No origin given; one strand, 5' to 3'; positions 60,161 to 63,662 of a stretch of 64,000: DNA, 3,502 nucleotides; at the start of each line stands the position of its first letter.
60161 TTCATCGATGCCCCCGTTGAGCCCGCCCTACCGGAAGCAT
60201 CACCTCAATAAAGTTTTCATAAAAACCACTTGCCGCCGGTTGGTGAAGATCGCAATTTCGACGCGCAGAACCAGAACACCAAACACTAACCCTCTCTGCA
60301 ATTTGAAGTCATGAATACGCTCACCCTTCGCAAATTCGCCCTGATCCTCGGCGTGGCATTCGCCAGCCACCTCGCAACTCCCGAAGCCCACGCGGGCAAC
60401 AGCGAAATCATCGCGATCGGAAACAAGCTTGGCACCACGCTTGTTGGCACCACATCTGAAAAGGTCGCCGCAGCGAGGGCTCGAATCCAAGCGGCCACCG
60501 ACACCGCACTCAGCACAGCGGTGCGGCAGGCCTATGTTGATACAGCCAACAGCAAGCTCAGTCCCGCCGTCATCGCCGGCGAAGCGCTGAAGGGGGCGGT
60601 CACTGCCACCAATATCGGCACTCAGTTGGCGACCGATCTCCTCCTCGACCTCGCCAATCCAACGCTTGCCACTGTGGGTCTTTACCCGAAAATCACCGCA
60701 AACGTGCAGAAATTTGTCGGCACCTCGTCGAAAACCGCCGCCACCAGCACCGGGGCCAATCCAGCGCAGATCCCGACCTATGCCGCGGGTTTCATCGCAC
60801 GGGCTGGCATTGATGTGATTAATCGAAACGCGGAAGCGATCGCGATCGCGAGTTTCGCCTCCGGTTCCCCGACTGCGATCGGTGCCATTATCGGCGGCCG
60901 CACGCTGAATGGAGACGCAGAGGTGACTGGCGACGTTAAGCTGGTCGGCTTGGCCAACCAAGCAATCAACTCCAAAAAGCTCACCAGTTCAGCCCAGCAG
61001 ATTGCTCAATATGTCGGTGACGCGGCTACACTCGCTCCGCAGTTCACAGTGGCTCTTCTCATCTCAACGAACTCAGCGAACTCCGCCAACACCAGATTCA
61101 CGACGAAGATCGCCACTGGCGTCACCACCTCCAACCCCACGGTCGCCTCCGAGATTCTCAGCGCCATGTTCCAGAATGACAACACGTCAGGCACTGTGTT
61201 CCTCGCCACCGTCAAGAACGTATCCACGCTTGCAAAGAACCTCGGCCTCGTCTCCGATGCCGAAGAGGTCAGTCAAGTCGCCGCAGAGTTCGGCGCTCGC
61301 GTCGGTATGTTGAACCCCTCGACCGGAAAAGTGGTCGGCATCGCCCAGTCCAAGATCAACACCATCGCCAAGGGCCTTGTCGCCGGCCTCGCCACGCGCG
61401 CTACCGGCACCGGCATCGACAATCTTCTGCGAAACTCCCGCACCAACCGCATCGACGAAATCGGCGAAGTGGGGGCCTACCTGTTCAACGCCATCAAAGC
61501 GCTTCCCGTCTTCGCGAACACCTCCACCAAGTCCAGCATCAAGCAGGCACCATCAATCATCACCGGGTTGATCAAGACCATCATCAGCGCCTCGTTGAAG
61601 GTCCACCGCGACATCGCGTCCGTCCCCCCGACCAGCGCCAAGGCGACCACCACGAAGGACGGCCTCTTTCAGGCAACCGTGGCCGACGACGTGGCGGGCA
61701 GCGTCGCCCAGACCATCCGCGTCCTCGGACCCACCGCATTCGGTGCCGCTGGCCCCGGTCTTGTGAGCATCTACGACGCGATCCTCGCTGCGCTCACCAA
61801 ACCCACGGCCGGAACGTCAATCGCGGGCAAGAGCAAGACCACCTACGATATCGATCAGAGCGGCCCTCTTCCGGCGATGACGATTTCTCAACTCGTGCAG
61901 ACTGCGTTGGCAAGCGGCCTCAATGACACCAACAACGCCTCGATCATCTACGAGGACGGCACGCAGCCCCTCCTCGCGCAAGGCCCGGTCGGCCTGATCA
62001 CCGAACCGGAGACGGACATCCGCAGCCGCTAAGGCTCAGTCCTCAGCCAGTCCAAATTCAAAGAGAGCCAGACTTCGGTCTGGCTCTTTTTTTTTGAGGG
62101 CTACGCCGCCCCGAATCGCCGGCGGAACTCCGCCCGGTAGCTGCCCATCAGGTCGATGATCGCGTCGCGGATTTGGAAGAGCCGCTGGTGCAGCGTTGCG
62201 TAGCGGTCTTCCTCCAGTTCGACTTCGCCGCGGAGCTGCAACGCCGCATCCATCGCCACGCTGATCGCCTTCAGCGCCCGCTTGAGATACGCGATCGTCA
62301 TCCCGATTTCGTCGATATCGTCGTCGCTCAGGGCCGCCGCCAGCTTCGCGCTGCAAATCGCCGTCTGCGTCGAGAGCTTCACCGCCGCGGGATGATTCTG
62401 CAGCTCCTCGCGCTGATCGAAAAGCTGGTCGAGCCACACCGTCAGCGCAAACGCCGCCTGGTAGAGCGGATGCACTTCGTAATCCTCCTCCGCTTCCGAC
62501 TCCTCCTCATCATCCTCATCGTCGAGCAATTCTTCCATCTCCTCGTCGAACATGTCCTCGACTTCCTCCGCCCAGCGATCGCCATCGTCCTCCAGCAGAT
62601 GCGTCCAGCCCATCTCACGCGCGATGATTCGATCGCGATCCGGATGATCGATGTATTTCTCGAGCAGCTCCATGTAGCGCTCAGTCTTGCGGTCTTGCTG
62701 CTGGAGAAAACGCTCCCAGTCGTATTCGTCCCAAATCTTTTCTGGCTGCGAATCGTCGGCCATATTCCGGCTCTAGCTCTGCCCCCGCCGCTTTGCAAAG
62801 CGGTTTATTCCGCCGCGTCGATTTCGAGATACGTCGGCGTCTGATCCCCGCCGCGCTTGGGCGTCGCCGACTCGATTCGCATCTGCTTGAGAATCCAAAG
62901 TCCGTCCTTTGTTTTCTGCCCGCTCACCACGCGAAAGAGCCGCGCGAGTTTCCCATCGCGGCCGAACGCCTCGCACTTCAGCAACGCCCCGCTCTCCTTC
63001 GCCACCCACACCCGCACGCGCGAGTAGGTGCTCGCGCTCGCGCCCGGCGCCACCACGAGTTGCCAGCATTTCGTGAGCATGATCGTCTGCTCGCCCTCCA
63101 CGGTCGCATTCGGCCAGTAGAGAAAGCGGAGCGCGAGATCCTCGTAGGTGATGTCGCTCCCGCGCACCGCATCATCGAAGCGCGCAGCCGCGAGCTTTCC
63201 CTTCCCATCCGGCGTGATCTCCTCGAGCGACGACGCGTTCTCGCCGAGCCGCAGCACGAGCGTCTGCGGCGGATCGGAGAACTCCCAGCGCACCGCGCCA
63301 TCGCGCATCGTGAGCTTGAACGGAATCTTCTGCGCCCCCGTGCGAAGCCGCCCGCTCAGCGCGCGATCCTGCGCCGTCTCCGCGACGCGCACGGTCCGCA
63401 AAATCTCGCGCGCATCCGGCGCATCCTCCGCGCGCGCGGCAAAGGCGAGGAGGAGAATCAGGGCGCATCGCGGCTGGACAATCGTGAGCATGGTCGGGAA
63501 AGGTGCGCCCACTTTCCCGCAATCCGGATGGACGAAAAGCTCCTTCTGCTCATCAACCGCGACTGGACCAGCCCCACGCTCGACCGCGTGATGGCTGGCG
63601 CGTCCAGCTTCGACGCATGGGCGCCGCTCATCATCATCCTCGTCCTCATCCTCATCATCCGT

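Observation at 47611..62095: A [Wzy_C-TPR membrane enzyme + large orphan secreted protein] cassette occurs twice, embedded in a GT-C / GT2-methyltransferase / EEP operon: candidate dedicated surface-protein glycosylation or anchoring system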

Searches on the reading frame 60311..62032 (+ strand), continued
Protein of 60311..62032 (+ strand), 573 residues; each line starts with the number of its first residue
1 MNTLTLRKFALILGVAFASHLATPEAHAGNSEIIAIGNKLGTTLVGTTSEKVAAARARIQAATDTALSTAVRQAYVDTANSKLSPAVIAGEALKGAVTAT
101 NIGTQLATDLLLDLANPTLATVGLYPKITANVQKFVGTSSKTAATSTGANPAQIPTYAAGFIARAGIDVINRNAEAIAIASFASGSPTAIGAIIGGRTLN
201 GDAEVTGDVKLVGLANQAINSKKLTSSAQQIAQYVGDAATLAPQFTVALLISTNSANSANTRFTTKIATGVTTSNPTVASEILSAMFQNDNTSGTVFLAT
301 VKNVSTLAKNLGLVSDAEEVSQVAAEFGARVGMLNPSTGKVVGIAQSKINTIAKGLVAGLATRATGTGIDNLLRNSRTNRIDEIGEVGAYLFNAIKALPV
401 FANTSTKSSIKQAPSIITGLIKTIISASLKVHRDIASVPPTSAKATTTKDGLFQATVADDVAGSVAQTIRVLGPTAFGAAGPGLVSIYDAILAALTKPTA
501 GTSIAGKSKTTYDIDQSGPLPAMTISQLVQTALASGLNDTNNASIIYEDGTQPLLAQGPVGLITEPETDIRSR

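Call 48: find_encoding_contigs(protein=P0126, flank=10000, max_places=2)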
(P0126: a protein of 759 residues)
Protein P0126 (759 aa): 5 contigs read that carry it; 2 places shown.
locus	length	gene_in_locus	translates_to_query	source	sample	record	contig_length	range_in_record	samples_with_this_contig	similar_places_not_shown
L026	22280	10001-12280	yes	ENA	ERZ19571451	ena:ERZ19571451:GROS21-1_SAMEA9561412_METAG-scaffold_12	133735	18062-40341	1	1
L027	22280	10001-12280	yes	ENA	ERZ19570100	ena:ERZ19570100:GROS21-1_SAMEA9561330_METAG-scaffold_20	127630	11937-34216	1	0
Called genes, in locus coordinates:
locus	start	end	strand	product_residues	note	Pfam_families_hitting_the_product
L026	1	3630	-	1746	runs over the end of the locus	PF12951:PATR (weak), PF13927:Ig_3, PF17892:Cadherin_5, PF17963:Big_9, PF17803:Cadherin_4, PF17892:Cadherin_5, PF17963:Big_9, PF24251:DUF7453, +1 more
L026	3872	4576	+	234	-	PF00072:Response_reg, PF00486:Trans_reg_C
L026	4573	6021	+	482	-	PF00672:HAMP, PF00512:HisKA, PF02518:HATPase_c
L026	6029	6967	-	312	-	PF02729:OTCace_N, PF00185:OTCace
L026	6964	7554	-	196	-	PF00156:Pribosyltran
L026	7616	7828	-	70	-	PF13224:DUF4032 (weak)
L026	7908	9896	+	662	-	PF13431:TPR_17 (faint), PF04932:Wzy_C, PF07719:TPR_2 (faint), PF13181:TPR_8 (faint), PF13428:TPR_14 (faint), PF23914:TPR_CcmH_CycH (faint), PF13432:TPR_16 (weak), PF14559:TPR_19 (weak), +1 more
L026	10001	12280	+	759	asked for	-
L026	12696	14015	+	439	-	PF01261:AP_endonuc_2, PF27526:XylA2_C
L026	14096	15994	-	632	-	PF12679:ABC2_membrane_2 (weak), PF12698:ABC2_membrane_3 (weak)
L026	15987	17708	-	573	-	-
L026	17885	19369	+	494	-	PF00724:Oxidored_FMN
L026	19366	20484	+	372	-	-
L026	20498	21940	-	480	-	PF03600:CitMHS, PF02447:GntP_permease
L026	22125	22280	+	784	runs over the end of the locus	-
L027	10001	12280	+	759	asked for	-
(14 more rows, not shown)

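Call 49: find_encoding_contigs(protein=P0056, flank=10000, max_places=2)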
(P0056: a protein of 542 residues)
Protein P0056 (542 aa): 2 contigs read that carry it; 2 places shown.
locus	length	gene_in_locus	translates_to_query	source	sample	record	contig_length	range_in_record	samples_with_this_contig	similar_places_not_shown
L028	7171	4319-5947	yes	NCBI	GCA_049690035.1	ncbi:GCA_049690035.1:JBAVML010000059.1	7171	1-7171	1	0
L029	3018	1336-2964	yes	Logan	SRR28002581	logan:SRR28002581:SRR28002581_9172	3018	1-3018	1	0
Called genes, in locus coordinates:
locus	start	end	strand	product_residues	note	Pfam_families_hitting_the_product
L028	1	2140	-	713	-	?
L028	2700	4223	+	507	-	PF04932:Wzy_C, PF13431:TPR_17 (faint), PF13432:TPR_16 (faint), PF23914:TPR_CcmH_CycH (faint), PF00515:TPR_1 (weak), PF07719:TPR_2 (weak), PF14559:TPR_19 (weak)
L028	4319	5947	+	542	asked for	-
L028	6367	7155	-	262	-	PF02018:CBM_4_9 (faint)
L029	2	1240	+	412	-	?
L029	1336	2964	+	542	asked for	-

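Call 86: search_protein_families(library=pfam, proteins=[L003:12495-13265:-, L003:6592-8196:-], max_evalue=0.1)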
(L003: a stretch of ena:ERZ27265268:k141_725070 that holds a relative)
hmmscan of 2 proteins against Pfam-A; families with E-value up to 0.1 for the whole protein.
L003:12495-13265:- (256 aa): 1 family
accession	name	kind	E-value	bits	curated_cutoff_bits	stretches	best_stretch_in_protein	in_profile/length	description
PF02018.23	CBM_4_9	-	0.04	14.7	25.9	0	83-146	33-88/136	Carbohydrate binding domain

L003:6592-8196:- (534 aa): 0 families

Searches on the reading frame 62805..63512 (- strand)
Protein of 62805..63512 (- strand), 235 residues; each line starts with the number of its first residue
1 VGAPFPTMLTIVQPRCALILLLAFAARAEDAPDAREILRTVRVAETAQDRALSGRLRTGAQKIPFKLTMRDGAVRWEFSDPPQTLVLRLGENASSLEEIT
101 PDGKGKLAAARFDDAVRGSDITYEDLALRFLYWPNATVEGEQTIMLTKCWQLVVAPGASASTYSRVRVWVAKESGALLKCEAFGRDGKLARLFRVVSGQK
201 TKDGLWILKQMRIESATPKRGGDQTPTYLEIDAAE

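Call 86: search_protein_families(library=pfam, proteins=[window:62805-63512:-], max_evalue=0.1)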
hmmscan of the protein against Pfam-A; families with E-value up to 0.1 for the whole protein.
window:62805-63512:- (235 aa): 1 family
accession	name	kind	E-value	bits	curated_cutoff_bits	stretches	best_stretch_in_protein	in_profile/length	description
PF17131.11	LolA_like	-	4.7e-16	59.4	30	1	110-217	46-154/184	Outer membrane lipoprotein-sorting protein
